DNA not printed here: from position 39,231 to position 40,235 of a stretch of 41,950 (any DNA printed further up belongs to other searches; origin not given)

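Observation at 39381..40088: Membrane-spanning J-domain protein embedded between the export operon and the priming transferase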

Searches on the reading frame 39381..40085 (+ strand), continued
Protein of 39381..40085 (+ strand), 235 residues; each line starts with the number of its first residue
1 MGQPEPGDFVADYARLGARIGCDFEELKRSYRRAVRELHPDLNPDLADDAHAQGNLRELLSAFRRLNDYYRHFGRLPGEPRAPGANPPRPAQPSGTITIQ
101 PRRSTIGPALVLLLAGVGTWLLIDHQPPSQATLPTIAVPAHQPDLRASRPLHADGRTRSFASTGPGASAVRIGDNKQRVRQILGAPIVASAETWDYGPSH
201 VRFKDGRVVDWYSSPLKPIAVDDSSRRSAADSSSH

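Call 56: search_solved_structures(query=A1, max_evalue=0.01, show_alignments=1)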
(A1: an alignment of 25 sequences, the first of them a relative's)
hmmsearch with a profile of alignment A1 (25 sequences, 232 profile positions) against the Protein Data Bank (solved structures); distinct sequences matched with E-value up to 0.01: 48.
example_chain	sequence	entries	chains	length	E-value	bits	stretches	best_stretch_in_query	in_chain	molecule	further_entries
6rzy_A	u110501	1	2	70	4.2e-08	36.7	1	10-69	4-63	Heat shock protein 40, type II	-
3lz8_A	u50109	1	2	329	5.9e-07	32.9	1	8-78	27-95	Putative chaperone DnaJ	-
2kqx_A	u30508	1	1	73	8.4e-07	32.4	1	10-70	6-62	Curved DNA-binding protein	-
3ucs_C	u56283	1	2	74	8.7e-07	32.3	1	10-70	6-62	Curved DNA-binding protein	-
9dyv_A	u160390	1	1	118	9.6e-07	32.2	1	10-67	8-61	Chaperone protein DnaJ 2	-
4j7z_A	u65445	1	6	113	1e-06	32.1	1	11-67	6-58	Chaperone protein DnaJ 2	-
2dmx_A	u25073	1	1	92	1.3e-06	31.8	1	9-67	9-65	DnaJ homolog subfamily B member 8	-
1hdj_A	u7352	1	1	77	4.5e-06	30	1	11-67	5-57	HUMAN HSP40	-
6psi_A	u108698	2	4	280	5.4e-06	29.8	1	10-67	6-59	Chaperone protein DnaJ 2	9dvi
6u3r_A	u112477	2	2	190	6.9e-06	29.4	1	10-67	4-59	DnaJ homolog subfamily B member 6,DnaJ homolog subfamily B member 6 | DnaJ homolog subfamily B member 6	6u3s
2och_A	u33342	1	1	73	7.4e-06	29.3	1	12-63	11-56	Hypothetical protein dnj-12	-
2ej7_A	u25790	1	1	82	8.1e-06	29.2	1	9-67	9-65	HCG3 gene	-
6z5n_A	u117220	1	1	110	1.2e-05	28.7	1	11-67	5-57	DnaJ homolog subfamily B member 1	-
4j80_A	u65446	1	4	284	1.2e-05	28.6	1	10-66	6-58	Chaperone protein DnaJ 2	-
2lo1_A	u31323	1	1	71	1.5e-05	28.3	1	11-67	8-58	DnaJ homolog subfamily A member 1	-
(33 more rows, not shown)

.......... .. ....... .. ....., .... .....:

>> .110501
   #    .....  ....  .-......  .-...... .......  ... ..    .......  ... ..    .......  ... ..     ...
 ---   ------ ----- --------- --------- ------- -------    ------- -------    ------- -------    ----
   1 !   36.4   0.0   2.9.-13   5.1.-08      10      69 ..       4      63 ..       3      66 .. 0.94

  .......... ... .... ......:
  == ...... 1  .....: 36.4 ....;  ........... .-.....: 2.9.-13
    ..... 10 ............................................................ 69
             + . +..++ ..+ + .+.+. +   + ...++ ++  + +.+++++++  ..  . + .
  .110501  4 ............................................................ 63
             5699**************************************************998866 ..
